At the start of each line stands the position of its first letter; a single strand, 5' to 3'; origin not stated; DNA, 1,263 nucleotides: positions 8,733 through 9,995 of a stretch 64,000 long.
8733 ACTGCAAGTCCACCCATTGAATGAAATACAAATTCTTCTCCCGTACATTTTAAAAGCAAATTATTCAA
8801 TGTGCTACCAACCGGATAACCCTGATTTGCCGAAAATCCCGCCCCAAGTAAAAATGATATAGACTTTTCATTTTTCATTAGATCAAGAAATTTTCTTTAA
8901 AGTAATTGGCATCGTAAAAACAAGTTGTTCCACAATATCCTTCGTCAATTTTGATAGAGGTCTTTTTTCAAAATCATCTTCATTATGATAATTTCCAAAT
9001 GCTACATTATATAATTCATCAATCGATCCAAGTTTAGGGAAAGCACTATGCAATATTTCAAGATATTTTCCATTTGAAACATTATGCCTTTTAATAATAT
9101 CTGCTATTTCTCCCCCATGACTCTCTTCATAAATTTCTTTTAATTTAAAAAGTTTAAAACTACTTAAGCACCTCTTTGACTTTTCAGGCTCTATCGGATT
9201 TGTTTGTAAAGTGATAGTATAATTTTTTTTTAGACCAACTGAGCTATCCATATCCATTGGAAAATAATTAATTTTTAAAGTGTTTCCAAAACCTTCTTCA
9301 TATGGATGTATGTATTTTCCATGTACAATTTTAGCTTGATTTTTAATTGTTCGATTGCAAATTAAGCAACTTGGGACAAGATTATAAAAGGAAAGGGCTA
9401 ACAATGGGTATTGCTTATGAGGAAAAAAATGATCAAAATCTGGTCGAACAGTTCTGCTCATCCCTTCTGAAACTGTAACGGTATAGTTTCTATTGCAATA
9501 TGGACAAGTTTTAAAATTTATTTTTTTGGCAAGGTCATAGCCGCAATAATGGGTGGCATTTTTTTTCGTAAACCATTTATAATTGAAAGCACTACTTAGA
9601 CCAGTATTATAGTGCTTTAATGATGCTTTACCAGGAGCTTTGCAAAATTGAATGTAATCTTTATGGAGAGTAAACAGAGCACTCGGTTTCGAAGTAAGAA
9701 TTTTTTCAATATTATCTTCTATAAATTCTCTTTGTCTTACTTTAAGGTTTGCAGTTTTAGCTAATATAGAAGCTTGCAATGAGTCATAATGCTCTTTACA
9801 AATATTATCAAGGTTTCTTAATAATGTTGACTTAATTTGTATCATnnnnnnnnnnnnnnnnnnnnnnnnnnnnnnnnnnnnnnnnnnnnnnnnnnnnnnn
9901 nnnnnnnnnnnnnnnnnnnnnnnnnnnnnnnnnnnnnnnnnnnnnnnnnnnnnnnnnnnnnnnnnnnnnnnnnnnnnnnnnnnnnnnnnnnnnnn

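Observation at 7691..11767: Septu-like ATPase + HNH pair with a translationally coupled third SIR2 gene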

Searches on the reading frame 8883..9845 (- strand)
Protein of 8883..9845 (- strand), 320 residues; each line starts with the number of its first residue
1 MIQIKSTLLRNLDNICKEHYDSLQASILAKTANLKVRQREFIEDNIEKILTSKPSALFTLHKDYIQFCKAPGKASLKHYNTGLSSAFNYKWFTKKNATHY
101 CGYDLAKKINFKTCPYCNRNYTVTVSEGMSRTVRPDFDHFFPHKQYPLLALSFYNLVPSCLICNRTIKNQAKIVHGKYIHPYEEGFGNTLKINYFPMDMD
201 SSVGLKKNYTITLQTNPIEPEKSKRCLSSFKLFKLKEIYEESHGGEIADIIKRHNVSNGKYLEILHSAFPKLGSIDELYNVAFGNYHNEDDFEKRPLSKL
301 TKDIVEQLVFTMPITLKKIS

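Call 3: search_protein_families(library=padloc, proteins=[window:8883-9845:-], max_evalue=0.01)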
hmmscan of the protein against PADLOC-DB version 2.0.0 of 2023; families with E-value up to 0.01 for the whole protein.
window:8883-9845:- (320 aa): 52 families (the best 25 are shown)
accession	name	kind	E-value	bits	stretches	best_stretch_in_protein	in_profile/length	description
PDLC04743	PDC-M62B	-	2.2e-67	226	1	16-308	23-323/328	-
PDLC04742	PDC-M62B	-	9.9e-51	171.1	1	37-309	47-332/337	-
PDLC04741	PDC-M62B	-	1.2e-47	161.2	1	77-309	143-397/401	-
PDLC04740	PDC-M62B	-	8.5e-46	155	1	76-305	142-376/387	-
PDLC04264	PDC-M01B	-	3.2e-16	58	1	92-254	80-228/282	-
PDLC04248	PDC-M01B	-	4.8e-16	57.3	1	101-252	23-160/216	-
PDLC04259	PDC-M01B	-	1.7e-14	52.5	1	12-253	4-221/277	-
PDLC04256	PDC-M01B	-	1.4e-13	49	1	93-255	87-237/285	-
PDLC04247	PDC-M01B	-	8.1e-13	46.8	1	82-250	71-226/286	-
PDLC04252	PDC-M01B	-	3.5e-11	40.7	1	137-266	109-235/294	-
PDLC04253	PDC-M01B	-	3.8e-11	40.9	1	104-250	98-231/366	-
PDLC04262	PDC-M01B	-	1.6e-10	39.2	1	136-252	92-204/259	-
PDLC00342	PtuB1|PtuB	-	1.1e-09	36.1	1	112-248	48-175/247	Unknown function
PDLC04251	PDC-M01B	-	3.3e-09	34.5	1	79-240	67-212/279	-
PDLC04270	PDC-M01B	-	7.8e-09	33.3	1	103-187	87-162/280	-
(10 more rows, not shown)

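Call 4: search_protein_families(library=pfam, proteins=[window:8883-9845:-], max_evalue=0.01)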
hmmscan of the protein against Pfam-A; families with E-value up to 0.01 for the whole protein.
window:8883-9845:- (320 aa): 1 family
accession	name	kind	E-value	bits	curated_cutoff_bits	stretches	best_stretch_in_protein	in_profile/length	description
PF01844.29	HNH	-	0.0048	17.4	21.4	0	114-169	1-46/47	HNH endonuclease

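Call 37: search_solved_structures(query=window:8883-9845:-, max_evalue=1, show_alignments=1)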
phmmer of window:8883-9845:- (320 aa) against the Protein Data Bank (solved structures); distinct sequences matched with E-value up to 1: 1.
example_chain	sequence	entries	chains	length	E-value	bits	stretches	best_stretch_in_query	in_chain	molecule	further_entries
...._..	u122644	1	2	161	0.85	12.3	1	30-93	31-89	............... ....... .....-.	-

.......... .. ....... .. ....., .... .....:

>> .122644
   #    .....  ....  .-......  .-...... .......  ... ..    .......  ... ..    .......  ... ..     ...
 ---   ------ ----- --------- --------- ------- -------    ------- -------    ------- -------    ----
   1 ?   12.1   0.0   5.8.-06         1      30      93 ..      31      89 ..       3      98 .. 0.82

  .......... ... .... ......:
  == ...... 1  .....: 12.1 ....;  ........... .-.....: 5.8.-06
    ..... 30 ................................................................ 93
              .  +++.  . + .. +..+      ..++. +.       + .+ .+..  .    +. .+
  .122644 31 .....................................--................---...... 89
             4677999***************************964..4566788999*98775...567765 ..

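Call 59: search_protein_families(library=ncbifam, proteins=[window:8883-9845:-], max_evalue=0.001)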
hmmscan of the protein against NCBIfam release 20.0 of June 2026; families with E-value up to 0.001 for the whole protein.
window:8883-9845:- (320 aa): 0 families
